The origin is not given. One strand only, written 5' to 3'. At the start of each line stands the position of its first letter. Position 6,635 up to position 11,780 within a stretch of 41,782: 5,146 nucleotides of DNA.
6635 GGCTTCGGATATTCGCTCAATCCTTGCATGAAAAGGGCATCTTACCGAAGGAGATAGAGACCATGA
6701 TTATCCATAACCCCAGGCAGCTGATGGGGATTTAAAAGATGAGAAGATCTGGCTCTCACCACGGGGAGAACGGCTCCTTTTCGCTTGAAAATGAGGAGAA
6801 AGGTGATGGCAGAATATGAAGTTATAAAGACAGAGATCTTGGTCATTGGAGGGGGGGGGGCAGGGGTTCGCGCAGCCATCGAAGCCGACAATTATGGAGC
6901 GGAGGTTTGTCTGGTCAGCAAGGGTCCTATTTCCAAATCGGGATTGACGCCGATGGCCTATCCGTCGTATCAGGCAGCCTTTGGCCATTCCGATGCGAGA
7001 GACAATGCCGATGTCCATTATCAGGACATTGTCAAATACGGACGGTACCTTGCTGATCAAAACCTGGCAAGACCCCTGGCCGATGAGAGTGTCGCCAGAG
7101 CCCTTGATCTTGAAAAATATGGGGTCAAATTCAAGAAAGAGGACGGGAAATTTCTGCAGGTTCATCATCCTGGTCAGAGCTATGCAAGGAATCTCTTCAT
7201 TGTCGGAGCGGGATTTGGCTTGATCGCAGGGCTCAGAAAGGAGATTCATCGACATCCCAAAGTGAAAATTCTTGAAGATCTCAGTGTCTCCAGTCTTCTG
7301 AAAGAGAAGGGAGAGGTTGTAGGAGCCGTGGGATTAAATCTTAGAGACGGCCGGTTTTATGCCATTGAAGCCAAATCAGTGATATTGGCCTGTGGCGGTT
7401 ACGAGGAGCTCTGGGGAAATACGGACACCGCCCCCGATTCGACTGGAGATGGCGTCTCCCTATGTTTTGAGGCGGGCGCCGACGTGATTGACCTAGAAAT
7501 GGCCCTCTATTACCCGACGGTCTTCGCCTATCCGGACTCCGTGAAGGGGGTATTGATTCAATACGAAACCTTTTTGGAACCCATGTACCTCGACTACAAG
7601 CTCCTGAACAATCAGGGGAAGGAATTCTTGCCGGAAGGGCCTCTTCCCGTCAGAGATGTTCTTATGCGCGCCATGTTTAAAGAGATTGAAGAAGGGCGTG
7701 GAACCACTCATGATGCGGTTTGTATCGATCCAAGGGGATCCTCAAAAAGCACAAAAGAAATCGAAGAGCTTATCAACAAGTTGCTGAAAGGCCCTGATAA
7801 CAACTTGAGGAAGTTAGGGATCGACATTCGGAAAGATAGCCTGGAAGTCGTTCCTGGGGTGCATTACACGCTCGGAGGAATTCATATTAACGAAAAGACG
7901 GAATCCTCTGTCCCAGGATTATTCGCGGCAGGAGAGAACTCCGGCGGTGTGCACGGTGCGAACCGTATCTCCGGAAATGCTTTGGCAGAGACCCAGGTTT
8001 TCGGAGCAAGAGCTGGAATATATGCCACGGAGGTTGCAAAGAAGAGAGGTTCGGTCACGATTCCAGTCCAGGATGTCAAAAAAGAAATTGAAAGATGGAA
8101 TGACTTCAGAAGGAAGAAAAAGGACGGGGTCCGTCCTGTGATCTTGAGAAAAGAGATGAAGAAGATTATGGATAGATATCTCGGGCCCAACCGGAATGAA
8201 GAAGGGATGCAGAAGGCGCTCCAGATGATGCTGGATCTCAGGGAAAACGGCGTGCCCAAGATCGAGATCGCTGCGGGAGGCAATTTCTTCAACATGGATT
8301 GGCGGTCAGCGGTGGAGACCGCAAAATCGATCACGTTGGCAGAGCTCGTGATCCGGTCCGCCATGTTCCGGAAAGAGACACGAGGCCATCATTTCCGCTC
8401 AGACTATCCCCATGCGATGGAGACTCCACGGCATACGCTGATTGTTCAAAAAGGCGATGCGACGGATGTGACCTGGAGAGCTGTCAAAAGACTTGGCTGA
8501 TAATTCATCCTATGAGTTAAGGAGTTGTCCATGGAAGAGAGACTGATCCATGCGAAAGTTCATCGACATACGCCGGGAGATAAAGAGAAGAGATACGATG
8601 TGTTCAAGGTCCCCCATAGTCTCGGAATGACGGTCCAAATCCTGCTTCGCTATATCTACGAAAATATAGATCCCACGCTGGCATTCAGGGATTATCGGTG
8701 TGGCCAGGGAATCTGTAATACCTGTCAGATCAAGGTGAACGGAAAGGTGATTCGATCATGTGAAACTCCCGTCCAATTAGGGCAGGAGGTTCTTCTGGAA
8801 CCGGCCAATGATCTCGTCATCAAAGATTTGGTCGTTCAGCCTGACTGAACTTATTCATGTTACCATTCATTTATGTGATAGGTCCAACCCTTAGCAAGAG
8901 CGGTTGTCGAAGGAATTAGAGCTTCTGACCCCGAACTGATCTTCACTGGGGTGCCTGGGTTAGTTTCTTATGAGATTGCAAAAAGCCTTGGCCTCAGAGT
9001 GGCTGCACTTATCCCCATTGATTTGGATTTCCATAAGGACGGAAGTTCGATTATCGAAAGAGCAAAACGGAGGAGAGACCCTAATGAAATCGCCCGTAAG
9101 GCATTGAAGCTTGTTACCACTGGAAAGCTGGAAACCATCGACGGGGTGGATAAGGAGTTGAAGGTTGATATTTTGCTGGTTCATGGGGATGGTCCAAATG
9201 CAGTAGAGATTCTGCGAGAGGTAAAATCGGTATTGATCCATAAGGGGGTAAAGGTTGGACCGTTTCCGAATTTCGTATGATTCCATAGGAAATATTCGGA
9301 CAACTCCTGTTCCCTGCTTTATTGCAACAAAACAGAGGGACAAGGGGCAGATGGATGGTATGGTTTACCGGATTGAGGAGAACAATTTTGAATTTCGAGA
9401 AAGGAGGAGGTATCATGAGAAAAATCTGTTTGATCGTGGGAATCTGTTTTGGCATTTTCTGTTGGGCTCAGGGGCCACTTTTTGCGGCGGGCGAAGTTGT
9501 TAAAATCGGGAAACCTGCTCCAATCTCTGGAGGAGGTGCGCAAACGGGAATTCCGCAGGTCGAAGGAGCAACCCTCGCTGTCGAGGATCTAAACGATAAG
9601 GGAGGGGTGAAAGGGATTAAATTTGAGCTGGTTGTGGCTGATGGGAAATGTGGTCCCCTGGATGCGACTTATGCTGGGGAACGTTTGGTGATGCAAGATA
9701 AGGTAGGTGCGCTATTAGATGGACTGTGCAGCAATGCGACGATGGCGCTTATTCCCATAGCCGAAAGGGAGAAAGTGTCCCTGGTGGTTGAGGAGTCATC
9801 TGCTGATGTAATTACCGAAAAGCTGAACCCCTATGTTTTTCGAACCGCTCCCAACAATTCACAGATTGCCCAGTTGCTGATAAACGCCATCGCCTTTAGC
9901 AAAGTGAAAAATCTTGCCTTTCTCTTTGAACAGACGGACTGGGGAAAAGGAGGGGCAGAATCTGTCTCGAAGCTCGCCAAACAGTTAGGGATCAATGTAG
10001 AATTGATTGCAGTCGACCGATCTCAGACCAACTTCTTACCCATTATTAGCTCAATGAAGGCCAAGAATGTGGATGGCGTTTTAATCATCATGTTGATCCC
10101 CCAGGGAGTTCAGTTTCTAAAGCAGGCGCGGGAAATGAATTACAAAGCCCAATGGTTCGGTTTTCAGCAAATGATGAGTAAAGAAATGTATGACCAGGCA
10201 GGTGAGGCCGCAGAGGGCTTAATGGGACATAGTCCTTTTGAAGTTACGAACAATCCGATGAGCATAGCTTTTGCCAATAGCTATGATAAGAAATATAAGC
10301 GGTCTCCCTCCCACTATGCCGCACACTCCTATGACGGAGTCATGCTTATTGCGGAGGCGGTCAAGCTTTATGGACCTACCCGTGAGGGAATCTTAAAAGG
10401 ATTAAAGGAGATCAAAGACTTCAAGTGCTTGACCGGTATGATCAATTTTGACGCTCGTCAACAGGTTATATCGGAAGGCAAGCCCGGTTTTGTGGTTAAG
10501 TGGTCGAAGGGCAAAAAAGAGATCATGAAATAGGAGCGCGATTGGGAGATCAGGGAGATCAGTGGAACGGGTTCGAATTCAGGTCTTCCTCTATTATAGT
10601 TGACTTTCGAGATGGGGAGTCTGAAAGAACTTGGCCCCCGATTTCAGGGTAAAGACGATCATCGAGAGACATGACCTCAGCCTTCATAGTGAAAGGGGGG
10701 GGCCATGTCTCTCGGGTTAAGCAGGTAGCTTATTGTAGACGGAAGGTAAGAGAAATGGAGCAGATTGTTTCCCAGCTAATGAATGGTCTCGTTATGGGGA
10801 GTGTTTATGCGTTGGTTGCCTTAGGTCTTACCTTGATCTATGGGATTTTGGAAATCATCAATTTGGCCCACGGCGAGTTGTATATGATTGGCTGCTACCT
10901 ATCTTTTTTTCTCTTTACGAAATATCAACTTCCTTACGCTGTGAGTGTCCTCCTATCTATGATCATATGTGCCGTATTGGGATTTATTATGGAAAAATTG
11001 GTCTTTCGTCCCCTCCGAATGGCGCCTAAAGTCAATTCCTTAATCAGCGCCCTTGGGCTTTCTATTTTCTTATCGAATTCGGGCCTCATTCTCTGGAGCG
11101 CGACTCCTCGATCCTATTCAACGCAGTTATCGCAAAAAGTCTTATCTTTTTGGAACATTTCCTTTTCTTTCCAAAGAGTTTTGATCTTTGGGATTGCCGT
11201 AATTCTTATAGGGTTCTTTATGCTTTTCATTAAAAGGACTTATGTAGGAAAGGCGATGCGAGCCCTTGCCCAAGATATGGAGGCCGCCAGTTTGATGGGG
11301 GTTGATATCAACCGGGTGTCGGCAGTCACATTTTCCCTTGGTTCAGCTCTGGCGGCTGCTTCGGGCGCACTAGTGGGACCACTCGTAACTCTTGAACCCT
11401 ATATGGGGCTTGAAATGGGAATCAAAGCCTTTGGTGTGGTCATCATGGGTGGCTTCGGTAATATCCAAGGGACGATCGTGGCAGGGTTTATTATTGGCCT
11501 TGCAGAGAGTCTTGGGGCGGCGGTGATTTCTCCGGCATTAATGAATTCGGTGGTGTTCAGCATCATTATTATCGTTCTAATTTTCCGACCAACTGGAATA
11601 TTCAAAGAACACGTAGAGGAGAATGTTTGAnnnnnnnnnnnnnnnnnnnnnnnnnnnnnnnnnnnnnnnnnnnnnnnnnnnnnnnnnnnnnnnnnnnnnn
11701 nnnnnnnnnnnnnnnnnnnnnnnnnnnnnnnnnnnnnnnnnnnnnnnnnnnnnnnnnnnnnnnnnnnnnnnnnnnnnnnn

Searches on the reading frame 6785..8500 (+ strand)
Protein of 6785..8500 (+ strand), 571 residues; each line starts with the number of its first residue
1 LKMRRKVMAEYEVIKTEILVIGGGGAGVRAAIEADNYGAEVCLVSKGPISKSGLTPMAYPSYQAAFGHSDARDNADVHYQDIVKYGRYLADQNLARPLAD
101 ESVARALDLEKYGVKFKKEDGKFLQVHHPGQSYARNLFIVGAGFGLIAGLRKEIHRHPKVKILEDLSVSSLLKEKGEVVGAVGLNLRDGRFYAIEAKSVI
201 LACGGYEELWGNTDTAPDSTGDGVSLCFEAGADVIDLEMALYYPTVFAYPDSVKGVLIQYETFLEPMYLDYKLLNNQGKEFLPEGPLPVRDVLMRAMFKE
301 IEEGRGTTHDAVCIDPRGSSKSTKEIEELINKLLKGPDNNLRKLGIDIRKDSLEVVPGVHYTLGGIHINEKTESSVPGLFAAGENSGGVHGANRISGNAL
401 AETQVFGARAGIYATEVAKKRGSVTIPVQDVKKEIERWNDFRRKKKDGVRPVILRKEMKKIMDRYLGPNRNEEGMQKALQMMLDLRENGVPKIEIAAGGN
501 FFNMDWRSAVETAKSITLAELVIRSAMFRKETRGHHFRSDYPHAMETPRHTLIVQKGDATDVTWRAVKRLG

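Call 3: search_protein_families(library=pfam, proteins=[window:6785-8500:+], max_evalue=0.01)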
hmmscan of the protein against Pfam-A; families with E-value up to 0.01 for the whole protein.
window:6785-8500:+ (571 aa): 10 families
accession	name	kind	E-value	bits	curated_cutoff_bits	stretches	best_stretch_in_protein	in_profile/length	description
PF00890.30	FAD_binding_2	-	1.1e-56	193.3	20.4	1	18-400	2-414/414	FAD binding domain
PF02910.25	Succ_DH_flav_C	-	4.2e-22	78.9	20.8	1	455-567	1-116/130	Fumarate reductase flavoprotein C-term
PF07992.20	Pyr_redox_2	-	1.6e-09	38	26.1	1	17-205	2-109/291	Pyridine nucleotide-disulphide oxidoreductase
PF03486.20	HI0933_like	-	1.1e-08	35.3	50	2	147-384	112-218/244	HI0933-like protein Rossmann domain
PF01134.28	GIDA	-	1.8e-06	27.7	22.1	1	18-45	2-29/391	Glucose inhibited division protein A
PF01266.30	DAO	-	1.1e-05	25.6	27.9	1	18-210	2-209/353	FAD dependent oxidoreductase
PF12831.13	FAD_oxidored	-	7.9e-05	22.6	27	1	17-48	1-32/416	FAD dependent oxidoreductase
PF13738.12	Pyr_redox_3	-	0.00018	21.3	30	1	15-51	164-201/305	Pyridine nucleotide-disulphide oxidoreductase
PF01262.27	AlaDh_PNT_C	-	0.004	17.1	23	0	12-46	24-59/214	Alanine dehydrogenase/PNT, C-terminal domain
PF01946.23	Thi4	-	0.0061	16.3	26.2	0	357-395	193-231/235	Thi4 family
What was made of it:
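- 6785..8500 (+): SdhA/TfrA-like flavoprotein (the true start is probably near 6806). PF00890 and PF02910 (call 3).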

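Call 4: search_protein_families(library=ncbifam, proteins=[window:6785-8500:+], max_evalue=0.01)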
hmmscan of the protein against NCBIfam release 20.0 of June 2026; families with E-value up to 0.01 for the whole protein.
window:6785-8500:+ (571 aa): 67 families (the best 25 are shown)
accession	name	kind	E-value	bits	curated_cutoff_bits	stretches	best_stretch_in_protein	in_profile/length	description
NF004900.0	PRK06263.1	equivalog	1.1e-123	413.7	718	1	11-558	3-538/546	fumarate reductase (CoM/CoB) subunit TfrA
NF005866.0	PRK07803.1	equivalog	2.9e-100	336.3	819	2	287-559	319-586/631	fumarate reductase/succinate dehydrogenase flavoprotein subunit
TIGR01812.1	sdhA_frdA_Gneg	subfamily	2.4e-94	316.8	567.3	1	18-567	2-556/568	succinate dehydrogenase or fumarate reductase, flavoprotein subunit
NF004724.0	PRK06069.1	subfamily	3.9e-91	306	826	1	12-568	2-566/577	succinate dehydrogenase/fumarate reductase flavoprotein subunit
TIGR01816.1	sdhA_forward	equivalog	6.3e-77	259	727.35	1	17-559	4-557/584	succinate dehydrogenase flavoprotein subunit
TIGR00551.1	nadB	equivalog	3.1e-72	243.9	452.75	1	16-542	3-489/489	L-aspartate oxidase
NF006686.0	PRK09231.1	equivalog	2.3e-71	241.1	854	1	13-559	3-560/598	fumarate reductase (quinol) flavoprotein subunit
NF004613.0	PRK05945.1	equivalog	3.5e-71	240.5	824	1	15-567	3-563/575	succinate dehydrogenase/fumarate reductase flavoprotein subunit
TIGR01176.1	fum_red_Fp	equivalog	1.1e-67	229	932.7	1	14-560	2-559/580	fumarate reductase (quinol) flavoprotein subunit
NF005701.0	PRK07512.1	equivalog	1.1e-66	225.2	528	1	11-554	5-496/516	L-aspartate oxidase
NF005636.0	PRK07395.1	subfamily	2.3e-65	220.9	723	1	14-555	11-549/560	L-aspartate oxidase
NF005867.0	PRK07804.1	equivalog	6e-65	219.5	639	1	14-561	17-536/548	L-aspartate oxidase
NF005037.0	PRK06452.1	equivalog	6.7e-62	209.8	862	1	12-568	2-555/566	succinate dehydrogenase flavoprotein subunit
NF006567.0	PRK09077.1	equivalog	1e-58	198.9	629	1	13-555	6-532/537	L-aspartate oxidase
NF042982.1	MFR_Fp_SdhA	equivalog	2.6e-56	191.3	1100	1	12-567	44-601/612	8-methylmenaquinol:fumarate reductase flavoprotein subunit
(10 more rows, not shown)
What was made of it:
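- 6785..8500 (+): Its best NCBIfam match is TfrA at 414 bits, below the cut-off (call 4).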

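Call 37: search_solved_structures(query=window:6785-8500:+, max_evalue=1e-20)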
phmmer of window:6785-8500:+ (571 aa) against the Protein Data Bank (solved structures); distinct sequences matched with E-value up to 1e-20: 52.
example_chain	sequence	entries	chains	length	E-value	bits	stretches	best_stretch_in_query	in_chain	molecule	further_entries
7d6v_A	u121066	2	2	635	1.2e-72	248.7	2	287-557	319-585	Succinate dehydrogenase subunit A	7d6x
6lum_A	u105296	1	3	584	4.2e-54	187.5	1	16-557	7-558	Succinate dehydrogenase subunit A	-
1nek_A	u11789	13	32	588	4e-50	174.4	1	16-544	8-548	Succinate dehydrogenase flavoprotein subunit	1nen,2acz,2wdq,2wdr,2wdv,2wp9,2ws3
3p4p_A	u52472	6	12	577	8.8e-49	170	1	14-558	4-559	Fumarate reductase flavoprotein subunit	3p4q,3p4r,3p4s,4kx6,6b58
2b76_A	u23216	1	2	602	9.2e-49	169.9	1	14-543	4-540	Fumarate reductase flavoprotein subunit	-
5vpn_A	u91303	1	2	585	9.4e-49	169.9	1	14-558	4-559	Fumarate reductase flavoprotein subunit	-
1kf6_A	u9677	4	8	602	1.1e-48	169.7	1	14-543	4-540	FUMARATE REDUCTASE FLAVOPROTEIN | Fumarate reductase flavoprotein subunit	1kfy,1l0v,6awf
3cir_A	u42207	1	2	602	4.2e-48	167.7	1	14-543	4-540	Fumarate reductase flavoprotein subunit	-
6vax_A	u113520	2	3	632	5.2e-47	164.1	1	4-546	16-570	Succinate dehydrogenase [ubiquinone] flavoprotein subunit, mitochondrial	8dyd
8gs8_A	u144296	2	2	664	6.1e-47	163.9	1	4-546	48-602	Succinate dehydrogenase [ubiquinone] flavoprotein subunit, mitochondrial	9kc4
4ysx_A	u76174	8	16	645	1.4e-46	162.7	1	8-544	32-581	Succinate dehydrogenase flavoprotein | Succinate dehydrogenase [ubiquinone] flavoprotein subunit, mitochondrial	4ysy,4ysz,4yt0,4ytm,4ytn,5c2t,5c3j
3vr8_A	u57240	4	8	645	2.7e-46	161.7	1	8-544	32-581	Flavoprotein subunit of complex II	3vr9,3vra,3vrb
8dye_A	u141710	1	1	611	5.4e-46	160.8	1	17-546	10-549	Succinate dehydrogenase [ubiquinone] flavoprotein subunit, mitochondrial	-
9qdl_A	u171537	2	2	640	6.5e-46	160.5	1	9-565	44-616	Succinate dehydrogenase [ubiquinone] flavoprotein subunit, mitochondrial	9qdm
9lig_A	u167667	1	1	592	1.2e-45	159.7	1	17-565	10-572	Succinate dehydrogenase [ubiquinone] flavoprotein subunit, mitochondrial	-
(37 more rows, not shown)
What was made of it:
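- an SdhA/NadB-family flavoprotein (calls 4, 37);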

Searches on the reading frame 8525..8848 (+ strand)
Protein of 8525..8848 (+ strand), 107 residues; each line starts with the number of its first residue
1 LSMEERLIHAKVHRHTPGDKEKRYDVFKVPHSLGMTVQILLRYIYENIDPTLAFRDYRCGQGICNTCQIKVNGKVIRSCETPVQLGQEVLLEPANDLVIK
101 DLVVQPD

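Call 3: search_protein_families(library=pfam, proteins=[window:8525-8848:+], max_evalue=0.01)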
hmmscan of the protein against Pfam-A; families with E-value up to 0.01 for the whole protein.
window:8525-8848:+ (107 aa): 4 families
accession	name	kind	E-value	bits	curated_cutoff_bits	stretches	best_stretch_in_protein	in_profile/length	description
PF13085.11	Fer2_3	-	1.7e-18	67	27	1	10-105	2-101/107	2Fe-2S iron-sulfur cluster binding domain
PF13510.11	Fer2_4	-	0.00081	19.8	22.8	1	55-89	42-77/82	2Fe-2S iron-sulfur cluster binding domain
PF00111.32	Fer2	-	0.0017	18.7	21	1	57-80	33-56/77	2Fe-2S iron-sulfur cluster binding domain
PF10418.14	DHODB_Fe-S_bind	-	0.0071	16.5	23.9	0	58-80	5-30/41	Iron-sulfur cluster binding domain of dihydroorotate dehydrogenase B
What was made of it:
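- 8525..8848 (+): Small 2Fe-2S protein (Fer2_3, like the N-terminal domain of SdhB), partner of the flavoprotein. PF13085, E=1.7e-18 (call 3).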

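Call 4: search_protein_families(library=ncbifam, proteins=[window:8525-8848:+], max_evalue=0.01)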
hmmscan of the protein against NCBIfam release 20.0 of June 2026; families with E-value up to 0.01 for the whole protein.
window:8525-8848:+ (107 aa): 14 families
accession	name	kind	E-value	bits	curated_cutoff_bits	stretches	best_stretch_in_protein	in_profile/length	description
TIGR00384.1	dhsB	subfamily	1.6e-13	50.6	88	1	12-105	1-99/222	succinate dehydrogenase and fumarate reductase iron-sulfur protein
NF004616.0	PRK05950.1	subfamily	2.1e-13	50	228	1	7-105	5-107/238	succinate dehydrogenase iron-sulfur subunit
NF004898.0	PRK06259.1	equivalog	2.1e-13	49.7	385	1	8-105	4-97/488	fumarate reductase (CoM/CoB) subunit TfrB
NF009226.0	PRK12576.1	equivalog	5.2e-13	49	344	1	4-104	6-111/317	succinate dehydrogenase/fumarate reductase iron-sulfur subunit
NF010071.0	PRK13552.1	equivalog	2.9e-12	46.4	264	1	5-104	2-105/241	fumarate reductase iron-sulfur subunit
NF009051.0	PRK12385.1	equivalog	3.6e-10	39.7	333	1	4-105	3-106/244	succinate dehydrogenase/fumarate reductase iron-sulfur subunit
NF009227.0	PRK12577.1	equivalog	9.5e-08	31.1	349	1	9-90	4-83/330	succinate dehydrogenase/fumarate reductase iron-sulfur subunit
NF006391.0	PRK08640.1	equivalog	8.4e-07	28.1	244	1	4-105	3-112/254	succinate dehydrogenase iron-sulfur subunit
NF042952.1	MFR_FeS_SdhB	equivalog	8.2e-06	25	600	1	32-84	25-76/320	8-methylmenaquinol:fumarate reductase iron-sulfur subunit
NF009225.0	PRK12575.1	subfamily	6.7e-05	22.5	443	1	22-104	23-103/235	succinate dehydrogenase/fumarate reductase iron-sulfur subunit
NF045668.1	pterin_aldehy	equivalog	0.00028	19.1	1100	1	57-83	37-63/905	molybdopterin-dependent aldehyde oxidoreductase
TIGR03311.1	Se_dep_XDH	equivalog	0.0005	18.2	830.45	1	40-84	18-60/848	selenium-dependent xanthine dehydrogenase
NF009052.0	PRK12386.1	equivalog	0.00071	18.7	256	1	21-103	16-101/255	succinate dehydrogenase/fumarate reductase iron-sulfur subunit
NF004470.0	PRK05802.1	equivalog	0.0013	17.8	313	1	58-84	292-319/330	sulfide/dihydroorotate dehydrogenase-like FAD/NAD-binding protein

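Call 63: search_protein_families(library=pfam, proteins=[window:8525-8848:+], max_evalue=10)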
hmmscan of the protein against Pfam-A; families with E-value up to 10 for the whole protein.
window:8525-8848:+ (107 aa): 5 families
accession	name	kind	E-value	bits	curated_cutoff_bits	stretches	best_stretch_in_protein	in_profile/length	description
PF13085.11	Fer2_3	-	1.7e-18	67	27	1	10-105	2-101/107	2Fe-2S iron-sulfur cluster binding domain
PF13510.11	Fer2_4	-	0.00081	19.8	22.8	1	55-89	42-77/82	2Fe-2S iron-sulfur cluster binding domain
PF00111.32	Fer2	-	0.0017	18.7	21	1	57-80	33-56/77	2Fe-2S iron-sulfur cluster binding domain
PF10418.14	DHODB_Fe-S_bind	-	0.0071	16.5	23.9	1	58-80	5-30/41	Iron-sulfur cluster binding domain of dihydroorotate dehydrogenase B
PF02597.26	ThiS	-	0.19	12.7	22.5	1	34-90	21-68/76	ThiS family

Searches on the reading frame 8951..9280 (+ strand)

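Call 3: search_protein_families(library=pfam, proteins=[window:8951-9280:+], max_evalue=0.01)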
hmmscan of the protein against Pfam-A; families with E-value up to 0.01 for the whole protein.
window:8951-9280:+ (109 aa): 1 family
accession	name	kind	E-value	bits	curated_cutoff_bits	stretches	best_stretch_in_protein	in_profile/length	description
PF03746.21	LamB_YcsF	-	7.8e-14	52.3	22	1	6-95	147-238/239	LamB/YcsF family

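Call 4: search_protein_families(library=ncbifam, proteins=[window:8951-9280:+], max_evalue=0.01)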
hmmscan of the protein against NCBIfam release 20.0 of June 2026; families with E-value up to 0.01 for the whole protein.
window:8951-9280:+ (109 aa): 5 families
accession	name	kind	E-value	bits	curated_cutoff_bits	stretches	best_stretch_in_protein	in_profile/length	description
NF003814.0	PRK05406.1-3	subfamily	1.3e-15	57.3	226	1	5-107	150-254/256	5-oxoprolinase subunit PxpA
NF003815.0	PRK05406.1-4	equivalog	1.1e-09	38.1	337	1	8-102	147-243/247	5-oxoprolinase subunit PxpA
NF003813.0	PRK05406.1-2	equivalog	1.7e-07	30.8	392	1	10-102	154-248/252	5-oxoprolinase subunit PxpA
NF003816.0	PRK05406.1-5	subfamily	1.3e-06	28.1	213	1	36-95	180-242/246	5-oxoprolinase subunit PxpA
NF003812.0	PRK05406.1-1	equivalog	6.9e-05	22.6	378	1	24-102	162-242/244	5-oxoprolinase subunit PxpA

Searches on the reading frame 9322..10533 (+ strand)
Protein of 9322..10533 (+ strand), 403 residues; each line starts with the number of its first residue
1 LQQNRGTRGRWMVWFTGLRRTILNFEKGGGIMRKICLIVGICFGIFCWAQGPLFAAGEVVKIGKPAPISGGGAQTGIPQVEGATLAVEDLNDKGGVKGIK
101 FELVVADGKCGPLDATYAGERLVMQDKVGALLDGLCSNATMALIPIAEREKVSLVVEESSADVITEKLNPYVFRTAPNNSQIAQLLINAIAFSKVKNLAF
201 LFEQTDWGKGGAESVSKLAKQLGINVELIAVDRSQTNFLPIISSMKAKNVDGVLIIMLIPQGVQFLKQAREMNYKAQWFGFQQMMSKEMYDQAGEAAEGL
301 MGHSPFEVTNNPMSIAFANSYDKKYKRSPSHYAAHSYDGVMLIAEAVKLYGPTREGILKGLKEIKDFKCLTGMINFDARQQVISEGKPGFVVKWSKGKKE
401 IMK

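Call 3: search_protein_families(library=pfam, proteins=[window:9322-10533:+], max_evalue=0.01)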
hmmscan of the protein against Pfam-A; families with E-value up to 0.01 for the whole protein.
window:9322-10533:+ (403 aa): 3 families
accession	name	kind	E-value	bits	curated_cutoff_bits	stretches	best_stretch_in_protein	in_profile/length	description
PF13458.12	Peripla_BP_6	-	1.2e-58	199.8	31.7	1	60-395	2-339/343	Periplasmic binding protein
PF01094.35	ANF_receptor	-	2.7e-28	99.5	25.4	1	83-351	6-294/353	Receptor family ligand binding region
PF13433.12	Peripla_BP_5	-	6.8e-13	48.9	27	1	68-381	9-325/363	Periplasmic binding protein domain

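Call 4: search_protein_families(library=ncbifam, proteins=[window:9322-10533:+], max_evalue=0.01)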
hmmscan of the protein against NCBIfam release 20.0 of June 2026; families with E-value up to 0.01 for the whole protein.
window:9322-10533:+ (403 aa): 3 families
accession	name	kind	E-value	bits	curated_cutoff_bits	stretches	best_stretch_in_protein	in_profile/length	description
NF011933.0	PRK15404.1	subfamily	3.3e-39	135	477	1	55-381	22-349/370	high-affinity branched-chain amino acid ABC transporter substrate-binding protein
TIGR03407.1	urea_ABC_UrtA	exception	3.3e-13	49.3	492.75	1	60-383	1-330/361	urea ABC transporter substrate-binding protein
TIGR03669.1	urea_ABC_arch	equivalog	7.3e-12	44.9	494.8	1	67-383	8-327/375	urea ABC transporter substrate-binding protein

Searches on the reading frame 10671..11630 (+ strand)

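Call 11: search_protein_families(library=pfam, proteins=[window:10671-11630:+], max_evalue=0.0001)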
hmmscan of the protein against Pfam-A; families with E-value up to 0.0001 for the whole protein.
window:10671-11630:+ (319 aa): 1 family
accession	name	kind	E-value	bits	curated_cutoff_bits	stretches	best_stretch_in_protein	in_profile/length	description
PF02653.21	BPD_transp_2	-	1.3e-43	149.5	26.8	1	36-302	2-267/269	Branched-chain amino acid transport system / permease component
